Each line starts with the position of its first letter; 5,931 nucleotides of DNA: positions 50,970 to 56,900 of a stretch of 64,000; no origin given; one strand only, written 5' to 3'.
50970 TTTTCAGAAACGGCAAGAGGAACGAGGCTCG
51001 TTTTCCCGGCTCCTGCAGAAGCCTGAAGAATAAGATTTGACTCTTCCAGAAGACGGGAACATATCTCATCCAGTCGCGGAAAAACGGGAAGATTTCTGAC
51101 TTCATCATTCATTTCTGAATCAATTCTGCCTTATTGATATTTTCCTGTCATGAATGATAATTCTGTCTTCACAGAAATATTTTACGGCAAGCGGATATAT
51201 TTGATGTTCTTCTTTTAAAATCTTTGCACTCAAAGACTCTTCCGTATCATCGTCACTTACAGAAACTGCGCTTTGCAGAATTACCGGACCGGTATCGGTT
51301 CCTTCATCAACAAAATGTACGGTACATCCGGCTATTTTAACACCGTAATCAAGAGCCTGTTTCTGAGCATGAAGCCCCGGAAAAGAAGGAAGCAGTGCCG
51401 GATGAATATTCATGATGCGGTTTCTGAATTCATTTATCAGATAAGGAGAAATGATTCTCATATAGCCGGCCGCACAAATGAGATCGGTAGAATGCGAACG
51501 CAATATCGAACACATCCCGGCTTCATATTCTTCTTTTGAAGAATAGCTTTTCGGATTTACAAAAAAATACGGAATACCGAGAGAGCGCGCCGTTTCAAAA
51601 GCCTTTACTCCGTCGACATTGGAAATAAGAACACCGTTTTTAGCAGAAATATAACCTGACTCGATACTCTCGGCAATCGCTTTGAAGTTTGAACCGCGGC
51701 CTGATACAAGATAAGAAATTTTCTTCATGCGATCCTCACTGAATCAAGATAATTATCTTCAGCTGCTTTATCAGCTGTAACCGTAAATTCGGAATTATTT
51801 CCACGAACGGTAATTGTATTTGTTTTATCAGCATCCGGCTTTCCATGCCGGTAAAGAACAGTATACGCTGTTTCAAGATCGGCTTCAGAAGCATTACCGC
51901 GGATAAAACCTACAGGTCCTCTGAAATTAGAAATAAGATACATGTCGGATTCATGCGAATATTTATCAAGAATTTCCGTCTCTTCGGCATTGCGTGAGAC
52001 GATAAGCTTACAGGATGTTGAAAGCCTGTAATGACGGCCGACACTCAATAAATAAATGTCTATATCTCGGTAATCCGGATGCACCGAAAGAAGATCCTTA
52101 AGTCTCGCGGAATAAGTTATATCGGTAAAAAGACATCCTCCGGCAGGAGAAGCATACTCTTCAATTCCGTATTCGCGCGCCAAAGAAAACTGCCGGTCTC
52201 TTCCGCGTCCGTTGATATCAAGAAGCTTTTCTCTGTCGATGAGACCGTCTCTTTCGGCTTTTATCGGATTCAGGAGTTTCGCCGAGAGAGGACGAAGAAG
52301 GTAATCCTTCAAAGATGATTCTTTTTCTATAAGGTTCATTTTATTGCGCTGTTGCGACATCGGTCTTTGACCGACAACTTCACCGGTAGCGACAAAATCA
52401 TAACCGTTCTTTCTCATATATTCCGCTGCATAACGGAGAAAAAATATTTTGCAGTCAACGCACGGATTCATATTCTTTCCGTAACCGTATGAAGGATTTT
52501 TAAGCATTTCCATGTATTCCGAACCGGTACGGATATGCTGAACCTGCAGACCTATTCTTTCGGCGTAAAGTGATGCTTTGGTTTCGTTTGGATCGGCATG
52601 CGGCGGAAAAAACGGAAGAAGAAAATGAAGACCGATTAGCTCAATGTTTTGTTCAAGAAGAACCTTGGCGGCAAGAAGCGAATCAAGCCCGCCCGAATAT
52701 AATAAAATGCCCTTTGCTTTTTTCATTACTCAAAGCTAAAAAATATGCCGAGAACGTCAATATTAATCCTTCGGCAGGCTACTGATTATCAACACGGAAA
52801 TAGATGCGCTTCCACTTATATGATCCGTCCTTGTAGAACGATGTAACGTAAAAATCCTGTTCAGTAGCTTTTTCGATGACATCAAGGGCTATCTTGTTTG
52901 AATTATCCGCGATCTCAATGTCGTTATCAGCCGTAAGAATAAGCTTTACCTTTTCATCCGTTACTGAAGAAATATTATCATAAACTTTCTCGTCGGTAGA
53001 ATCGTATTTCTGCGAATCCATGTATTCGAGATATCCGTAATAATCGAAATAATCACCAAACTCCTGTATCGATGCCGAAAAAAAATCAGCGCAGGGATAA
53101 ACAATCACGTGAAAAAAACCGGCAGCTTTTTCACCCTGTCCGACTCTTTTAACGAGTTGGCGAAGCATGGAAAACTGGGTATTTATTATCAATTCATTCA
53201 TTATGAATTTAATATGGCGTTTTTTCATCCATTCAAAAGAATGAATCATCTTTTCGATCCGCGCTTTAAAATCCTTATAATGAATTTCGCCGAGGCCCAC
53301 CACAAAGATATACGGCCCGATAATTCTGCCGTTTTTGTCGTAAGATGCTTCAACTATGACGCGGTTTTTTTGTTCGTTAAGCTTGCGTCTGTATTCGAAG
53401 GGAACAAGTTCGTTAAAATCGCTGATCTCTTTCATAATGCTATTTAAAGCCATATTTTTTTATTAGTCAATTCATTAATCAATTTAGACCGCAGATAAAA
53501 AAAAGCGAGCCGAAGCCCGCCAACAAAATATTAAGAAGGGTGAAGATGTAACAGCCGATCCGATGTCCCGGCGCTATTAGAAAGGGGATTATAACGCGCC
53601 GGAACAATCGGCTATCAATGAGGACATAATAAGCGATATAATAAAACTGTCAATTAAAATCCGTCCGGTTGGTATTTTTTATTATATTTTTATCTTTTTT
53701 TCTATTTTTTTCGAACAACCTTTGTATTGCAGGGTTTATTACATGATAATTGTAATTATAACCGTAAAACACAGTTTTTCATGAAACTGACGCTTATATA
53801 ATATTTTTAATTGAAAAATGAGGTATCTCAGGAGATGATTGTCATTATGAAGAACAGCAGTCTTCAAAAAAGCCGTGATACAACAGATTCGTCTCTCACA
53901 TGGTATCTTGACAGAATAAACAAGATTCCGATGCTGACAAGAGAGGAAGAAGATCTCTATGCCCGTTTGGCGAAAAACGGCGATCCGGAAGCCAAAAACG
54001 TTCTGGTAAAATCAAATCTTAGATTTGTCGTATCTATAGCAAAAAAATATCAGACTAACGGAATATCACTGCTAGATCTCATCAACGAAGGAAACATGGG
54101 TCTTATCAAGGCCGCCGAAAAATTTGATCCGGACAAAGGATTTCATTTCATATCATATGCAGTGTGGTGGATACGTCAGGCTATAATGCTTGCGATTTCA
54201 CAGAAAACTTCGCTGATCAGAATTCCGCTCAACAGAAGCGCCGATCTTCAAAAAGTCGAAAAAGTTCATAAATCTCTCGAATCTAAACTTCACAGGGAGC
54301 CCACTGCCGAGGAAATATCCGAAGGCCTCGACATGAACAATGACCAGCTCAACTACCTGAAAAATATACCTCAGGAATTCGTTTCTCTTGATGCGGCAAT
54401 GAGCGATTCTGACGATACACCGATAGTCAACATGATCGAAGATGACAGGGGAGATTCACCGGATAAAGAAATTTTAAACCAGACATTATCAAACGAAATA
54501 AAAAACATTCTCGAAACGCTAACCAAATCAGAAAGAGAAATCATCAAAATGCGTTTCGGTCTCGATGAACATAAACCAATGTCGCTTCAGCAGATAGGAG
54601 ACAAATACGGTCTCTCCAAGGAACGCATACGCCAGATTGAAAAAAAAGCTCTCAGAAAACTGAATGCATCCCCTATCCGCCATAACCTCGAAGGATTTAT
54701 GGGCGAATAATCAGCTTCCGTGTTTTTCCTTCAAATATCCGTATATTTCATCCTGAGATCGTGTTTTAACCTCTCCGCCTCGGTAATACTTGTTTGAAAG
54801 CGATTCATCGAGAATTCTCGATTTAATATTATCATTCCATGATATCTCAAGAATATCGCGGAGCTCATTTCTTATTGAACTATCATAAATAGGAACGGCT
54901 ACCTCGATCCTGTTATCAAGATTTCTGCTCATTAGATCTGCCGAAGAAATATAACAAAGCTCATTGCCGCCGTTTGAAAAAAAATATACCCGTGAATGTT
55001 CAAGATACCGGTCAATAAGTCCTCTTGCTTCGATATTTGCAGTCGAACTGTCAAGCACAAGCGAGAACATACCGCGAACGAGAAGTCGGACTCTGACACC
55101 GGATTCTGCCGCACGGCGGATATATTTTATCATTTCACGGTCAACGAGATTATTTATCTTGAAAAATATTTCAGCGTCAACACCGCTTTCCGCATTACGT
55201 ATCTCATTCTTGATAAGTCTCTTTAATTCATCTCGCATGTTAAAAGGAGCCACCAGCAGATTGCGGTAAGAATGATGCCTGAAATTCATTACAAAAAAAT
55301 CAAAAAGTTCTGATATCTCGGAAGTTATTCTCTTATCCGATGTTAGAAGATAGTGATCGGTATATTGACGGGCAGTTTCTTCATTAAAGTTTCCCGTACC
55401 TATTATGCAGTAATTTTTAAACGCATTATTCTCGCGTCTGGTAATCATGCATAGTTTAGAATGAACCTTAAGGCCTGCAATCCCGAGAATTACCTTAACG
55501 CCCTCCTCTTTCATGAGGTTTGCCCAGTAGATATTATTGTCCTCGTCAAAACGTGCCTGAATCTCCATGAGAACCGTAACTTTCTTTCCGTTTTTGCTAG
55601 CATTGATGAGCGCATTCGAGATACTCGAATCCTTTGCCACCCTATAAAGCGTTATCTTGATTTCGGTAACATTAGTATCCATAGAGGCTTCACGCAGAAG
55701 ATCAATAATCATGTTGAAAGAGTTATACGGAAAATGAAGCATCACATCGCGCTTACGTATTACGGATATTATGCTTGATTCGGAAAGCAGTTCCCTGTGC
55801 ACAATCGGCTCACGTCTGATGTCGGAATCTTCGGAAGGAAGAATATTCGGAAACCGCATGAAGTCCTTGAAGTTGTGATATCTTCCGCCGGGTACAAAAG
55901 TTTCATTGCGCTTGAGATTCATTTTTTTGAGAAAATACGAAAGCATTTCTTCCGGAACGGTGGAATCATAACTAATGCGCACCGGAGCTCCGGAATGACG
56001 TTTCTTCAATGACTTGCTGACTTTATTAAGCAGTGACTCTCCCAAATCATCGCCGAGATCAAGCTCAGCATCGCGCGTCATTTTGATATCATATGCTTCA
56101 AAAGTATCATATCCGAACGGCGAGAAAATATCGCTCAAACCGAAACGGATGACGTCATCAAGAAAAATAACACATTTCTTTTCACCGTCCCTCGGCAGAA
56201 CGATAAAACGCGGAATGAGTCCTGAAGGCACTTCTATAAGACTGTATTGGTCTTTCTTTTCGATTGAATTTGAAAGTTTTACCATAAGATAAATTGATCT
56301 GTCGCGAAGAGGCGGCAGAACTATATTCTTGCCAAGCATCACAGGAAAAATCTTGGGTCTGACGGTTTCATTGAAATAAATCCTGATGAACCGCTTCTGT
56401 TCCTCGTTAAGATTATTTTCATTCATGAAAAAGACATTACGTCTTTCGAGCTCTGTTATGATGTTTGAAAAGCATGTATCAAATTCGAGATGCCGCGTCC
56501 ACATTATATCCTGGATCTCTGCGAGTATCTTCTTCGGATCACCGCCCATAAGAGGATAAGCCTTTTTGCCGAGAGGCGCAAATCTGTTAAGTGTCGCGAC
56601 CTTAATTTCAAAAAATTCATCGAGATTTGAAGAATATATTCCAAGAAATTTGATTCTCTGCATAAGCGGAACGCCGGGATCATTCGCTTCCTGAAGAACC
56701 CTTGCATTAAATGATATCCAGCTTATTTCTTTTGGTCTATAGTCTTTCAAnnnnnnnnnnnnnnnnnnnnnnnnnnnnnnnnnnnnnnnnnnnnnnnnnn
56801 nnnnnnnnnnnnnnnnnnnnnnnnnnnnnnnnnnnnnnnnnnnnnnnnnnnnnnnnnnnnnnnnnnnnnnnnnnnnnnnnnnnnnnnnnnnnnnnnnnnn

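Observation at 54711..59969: Operon linking a DUF362 Fe-S protein, PfkA, a SixA-like phosphohistidine phosphatase with coiled-coil tail, and polyphosphate kinase 1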

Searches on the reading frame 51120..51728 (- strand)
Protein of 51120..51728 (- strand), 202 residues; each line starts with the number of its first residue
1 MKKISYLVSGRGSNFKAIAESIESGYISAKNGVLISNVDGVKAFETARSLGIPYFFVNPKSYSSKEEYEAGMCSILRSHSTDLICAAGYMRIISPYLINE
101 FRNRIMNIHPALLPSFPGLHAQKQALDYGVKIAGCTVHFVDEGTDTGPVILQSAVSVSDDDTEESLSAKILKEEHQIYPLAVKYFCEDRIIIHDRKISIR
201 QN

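Call 63: search_protein_families(library=pfam, proteins=[window:51120-51728:-], max_evalue=0.00001)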
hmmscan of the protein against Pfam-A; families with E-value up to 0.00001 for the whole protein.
window:51120-51728:- (202 aa): 1 family
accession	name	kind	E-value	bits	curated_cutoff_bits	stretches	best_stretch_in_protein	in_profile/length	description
PF00551.24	Formyl_trans_N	-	7.6e-54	182.6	26.1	1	2-182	1-181/181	Formyl transferase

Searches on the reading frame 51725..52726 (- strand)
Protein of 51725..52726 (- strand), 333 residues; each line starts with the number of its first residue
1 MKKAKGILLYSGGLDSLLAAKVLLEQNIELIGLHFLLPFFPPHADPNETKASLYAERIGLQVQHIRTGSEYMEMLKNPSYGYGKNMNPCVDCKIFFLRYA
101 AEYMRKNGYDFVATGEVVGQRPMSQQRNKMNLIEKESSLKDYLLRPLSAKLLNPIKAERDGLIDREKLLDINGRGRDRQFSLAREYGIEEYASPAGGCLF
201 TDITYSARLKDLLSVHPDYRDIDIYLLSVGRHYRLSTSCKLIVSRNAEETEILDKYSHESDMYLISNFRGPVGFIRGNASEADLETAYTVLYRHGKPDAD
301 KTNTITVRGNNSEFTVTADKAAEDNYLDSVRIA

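Call 3: search_protein_families(library=pfam, proteins=[window:51725-52726:-], max_evalue=0.01)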
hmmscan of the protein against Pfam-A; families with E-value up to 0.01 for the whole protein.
window:51725-52726:- (333 aa): 3 families
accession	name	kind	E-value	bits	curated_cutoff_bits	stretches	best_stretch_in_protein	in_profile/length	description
PF18297.6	NFACT-R_2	-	6.5e-17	62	26.9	1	230-324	1-98/104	NFACT protein RNA binding domain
PF02568.20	ThiI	-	1.4e-07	31.7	20.5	1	4-147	4-144/197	Thiamine biosynthesis protein (ThiI)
PF03054.22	tRNA_Me_trans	-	7e-07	29.5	20.6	1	9-152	6-162/202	tRNA methyl transferase HUP domain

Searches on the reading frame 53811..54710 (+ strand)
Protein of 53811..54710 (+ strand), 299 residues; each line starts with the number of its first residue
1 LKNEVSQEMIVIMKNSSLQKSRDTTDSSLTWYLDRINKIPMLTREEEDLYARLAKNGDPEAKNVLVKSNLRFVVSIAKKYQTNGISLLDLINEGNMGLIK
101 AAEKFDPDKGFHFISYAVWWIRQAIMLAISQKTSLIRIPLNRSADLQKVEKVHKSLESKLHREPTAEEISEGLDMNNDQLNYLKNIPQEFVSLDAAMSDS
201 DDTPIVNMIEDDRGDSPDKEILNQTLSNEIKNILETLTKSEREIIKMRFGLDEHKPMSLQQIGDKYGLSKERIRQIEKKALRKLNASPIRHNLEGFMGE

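Call 3: search_protein_families(library=pfam, proteins=[window:53811-54710:+], max_evalue=0.01)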
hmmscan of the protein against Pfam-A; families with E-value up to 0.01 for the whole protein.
window:53811-54710:+ (299 aa): 5 families
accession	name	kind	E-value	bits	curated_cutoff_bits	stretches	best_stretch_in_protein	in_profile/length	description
PF04542.20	Sigma70_r2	-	1.8e-18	66.5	24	1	65-129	1-65/71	Sigma-70 region 2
PF04545.22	Sigma70_r4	-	4.9e-17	61.6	24.1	1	234-284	2-48/50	Sigma-70, region 4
PF04539.22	Sigma70_r3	-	4.5e-13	49.6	25.3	1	146-219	3-76/78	Sigma-70 region 3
PF00140.25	Sigma70_r1_2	-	9.4e-10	38.7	22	1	28-59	2-33/34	Sigma-70 factor, region 1.2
PF16509.11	KORA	-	0.0057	17.3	26.7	0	230-285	9-59/84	TrfB plasmid transcriptional repressor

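Call 4: search_protein_families(library=ncbifam, proteins=[window:53811-54710:+], max_evalue=0.01)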
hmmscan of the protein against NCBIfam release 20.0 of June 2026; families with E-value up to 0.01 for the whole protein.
window:53811-54710:+ (299 aa): 56 families (the best 25 are shown)
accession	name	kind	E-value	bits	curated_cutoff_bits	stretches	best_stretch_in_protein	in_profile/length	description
TIGR02394.1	rpoS_proteo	equivalog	4.4e-80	269.2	378.7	1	20-287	6-273/285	RNA polymerase sigma factor RpoS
TIGR02997.1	Sig70-cyanoRpoD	subfamily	7.7e-79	265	384.5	1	60-284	74-297/298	RNA polymerase sigma factor, RpoD/SigA family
NF006666.0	PRK09210.1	equivalog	9.6e-79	265.3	572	1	26-296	98-368/370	RNA polymerase sigma factor RpoD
NF004207.0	PRK05657.1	equivalog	4.8e-77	259.5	394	1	19-286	48-315/329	RNA polymerase sigma factor RpoS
TIGR02393.1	RpoD_Cterm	equivalog_domain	4.1e-76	255.7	354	1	61-296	1-236/238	RNA polymerase sigma factor RpoD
NF004208.0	PRK05658.1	equivalog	3.9e-74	250.8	555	1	59-296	391-628/631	RNA polymerase sigma factor RpoD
NF005643.0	PRK07406.1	equivalog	4.6e-71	240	500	1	60-286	160-385/397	RNA polymerase sigma factor RpoD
NF005920.0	PRK07921.1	subfamily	2.9e-70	236.8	464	1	42-287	73-317/328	RNA polymerase sigma factor SigB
NF041931.2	MzaA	equivalog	5.7e-69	233.7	800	1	58-297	473-714/726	MZA anti-phage system associated sigma-70 family RNA polymerase sigma factor MzaA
NF005785.0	PRK07598.1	equivalog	6.5e-69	232.7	554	1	55-291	171-405/415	RNA polymerase sigma factor SigC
NF004615.0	PRK05949.1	subfamily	1.7e-68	230.9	530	1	60-285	91-315/327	RNA polymerase sigma factor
NF004561.0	PRK05901.1-3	equivalog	7.9e-66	223.3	582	1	41-285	281-524/537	RNA polymerase sigma factor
NF005642.0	PRK07405.1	subfamily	1.6e-65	221.4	524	1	60-286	82-307/318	RNA polymerase sigma factor SigD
NF004562.0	PRK05901.1-4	equivalog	1.1e-63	215.7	779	1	59-291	315-546/571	RNA polymerase sigma factor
NF004560.0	PRK05901.1-1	equivalog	9.2e-62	209.8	711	1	46-285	266-503/516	RNA polymerase sigma factor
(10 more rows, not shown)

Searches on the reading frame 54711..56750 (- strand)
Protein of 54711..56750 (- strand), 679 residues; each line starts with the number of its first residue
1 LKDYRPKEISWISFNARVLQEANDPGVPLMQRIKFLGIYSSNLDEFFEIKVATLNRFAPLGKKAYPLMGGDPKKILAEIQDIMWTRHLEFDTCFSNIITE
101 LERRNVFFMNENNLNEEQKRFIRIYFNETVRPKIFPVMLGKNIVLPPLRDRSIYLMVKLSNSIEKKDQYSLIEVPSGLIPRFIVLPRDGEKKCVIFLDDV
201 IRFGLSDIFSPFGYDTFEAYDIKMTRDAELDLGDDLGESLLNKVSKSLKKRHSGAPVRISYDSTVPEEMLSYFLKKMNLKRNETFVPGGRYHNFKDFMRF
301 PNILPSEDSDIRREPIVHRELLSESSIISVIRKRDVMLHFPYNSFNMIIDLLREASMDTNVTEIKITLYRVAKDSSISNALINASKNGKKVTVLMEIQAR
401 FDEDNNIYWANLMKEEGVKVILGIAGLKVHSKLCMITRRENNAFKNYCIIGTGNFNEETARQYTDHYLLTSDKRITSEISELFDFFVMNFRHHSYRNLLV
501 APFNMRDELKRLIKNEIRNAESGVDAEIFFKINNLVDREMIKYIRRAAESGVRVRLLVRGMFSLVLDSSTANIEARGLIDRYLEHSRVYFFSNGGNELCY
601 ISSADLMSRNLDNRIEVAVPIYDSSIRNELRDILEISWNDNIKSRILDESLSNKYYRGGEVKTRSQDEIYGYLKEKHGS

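Call 3: search_protein_families(library=pfam, proteins=[window:54711-56750:-], max_evalue=0.01)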
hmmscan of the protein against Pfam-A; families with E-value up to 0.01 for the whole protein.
window:54711-56750:- (679 aa): 5 families
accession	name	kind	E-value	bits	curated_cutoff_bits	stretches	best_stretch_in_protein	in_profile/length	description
PF17941.7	PP_kinase_C_1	-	6e-69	231.3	25.7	1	327-488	2-163/167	Polyphosphate kinase C-terminal domain 1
PF13090.12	PP_kinase_C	-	4.8e-56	189.4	25.8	1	498-666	1-172/172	Polyphosphate kinase C-terminal domain 2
PF02503.22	PP_kinase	-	2.5e-47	161.4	31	1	117-300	1-183/183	Polyphosphate kinase middle domain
PF13089.11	PP_kinase_N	-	1.2e-26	93.5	23.8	1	5-108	2-106/107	Polyphosphate kinase N-terminal domain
PF13091.12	PLDc_2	-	3e-19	69.6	27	2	351-484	4-129/132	PLD-like domain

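Call 4: search_protein_families(library=ncbifam, proteins=[window:54711-56750:-], max_evalue=0.01)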
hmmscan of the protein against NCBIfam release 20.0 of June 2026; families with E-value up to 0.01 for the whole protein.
window:54711-56750:- (679 aa): 14 families
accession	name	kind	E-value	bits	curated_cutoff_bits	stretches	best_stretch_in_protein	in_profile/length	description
NF003917.0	PRK05443.1-1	subfamily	4.4e-226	752.5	470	1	2-676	5-682/689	RNA degradosome polyphosphate kinase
TIGR03705.1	poly_P_kin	equivalog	6.5e-211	702.3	465.85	1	4-669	2-670/673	polyphosphate kinase 1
NF003925.0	PRK05443.3-3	equivalog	2e-191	637.7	707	1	2-676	10-687/688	RNA degradosome polyphosphate kinase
NF003921.0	PRK05443.2-2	subfamily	4.5e-189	630.3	701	1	4-670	23-691/707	RNA degradosome polyphosphate kinase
NF003923.0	PRK05443.3-1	equivalog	9.9e-182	605.8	1116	1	4-677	7-688/692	RNA degradosome polyphosphate kinase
NF003920.0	PRK05443.2-1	equivalog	1.1e-171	572.7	935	1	3-669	11-685/719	RNA degradosome polyphosphate kinase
NF003918.0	PRK05443.1-2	subfamily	7.2e-158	526.8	691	1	3-651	16-669/697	RNA degradosome polyphosphate kinase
NF003927.0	PRK05443.3-6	equivalog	6.5e-156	520.6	1042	1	7-668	10-674/717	RNA degradosome polyphosphate kinase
NF003922.0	PRK05443.2-3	equivalog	5.5e-152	507.3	981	1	4-652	52-704/735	RNA degradosome polyphosphate kinase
NF003919.0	PRK05443.1-4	equivalog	1.4e-141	473.2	908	1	6-648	30-678/730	RNA degradosome polyphosphate kinase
NF003924.0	PRK05443.3-2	equivalog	4.2e-135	451.8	1058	1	4-651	9-648/699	RNA degradosome polyphosphate kinase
NF003926.0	PRK05443.3-4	equivalog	1.1e-101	341.2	1391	1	4-647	4-645/675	RNA degradosome polyphosphate kinase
NF010490.0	PRK13912.1-1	equivalog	5.9e-09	36.2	211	1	358-485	40-154/159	nuclease NucT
NF010492.0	PRK13912.1-3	equivalog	0.00056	19.5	297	0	482-558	8-80/178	nuclease NucT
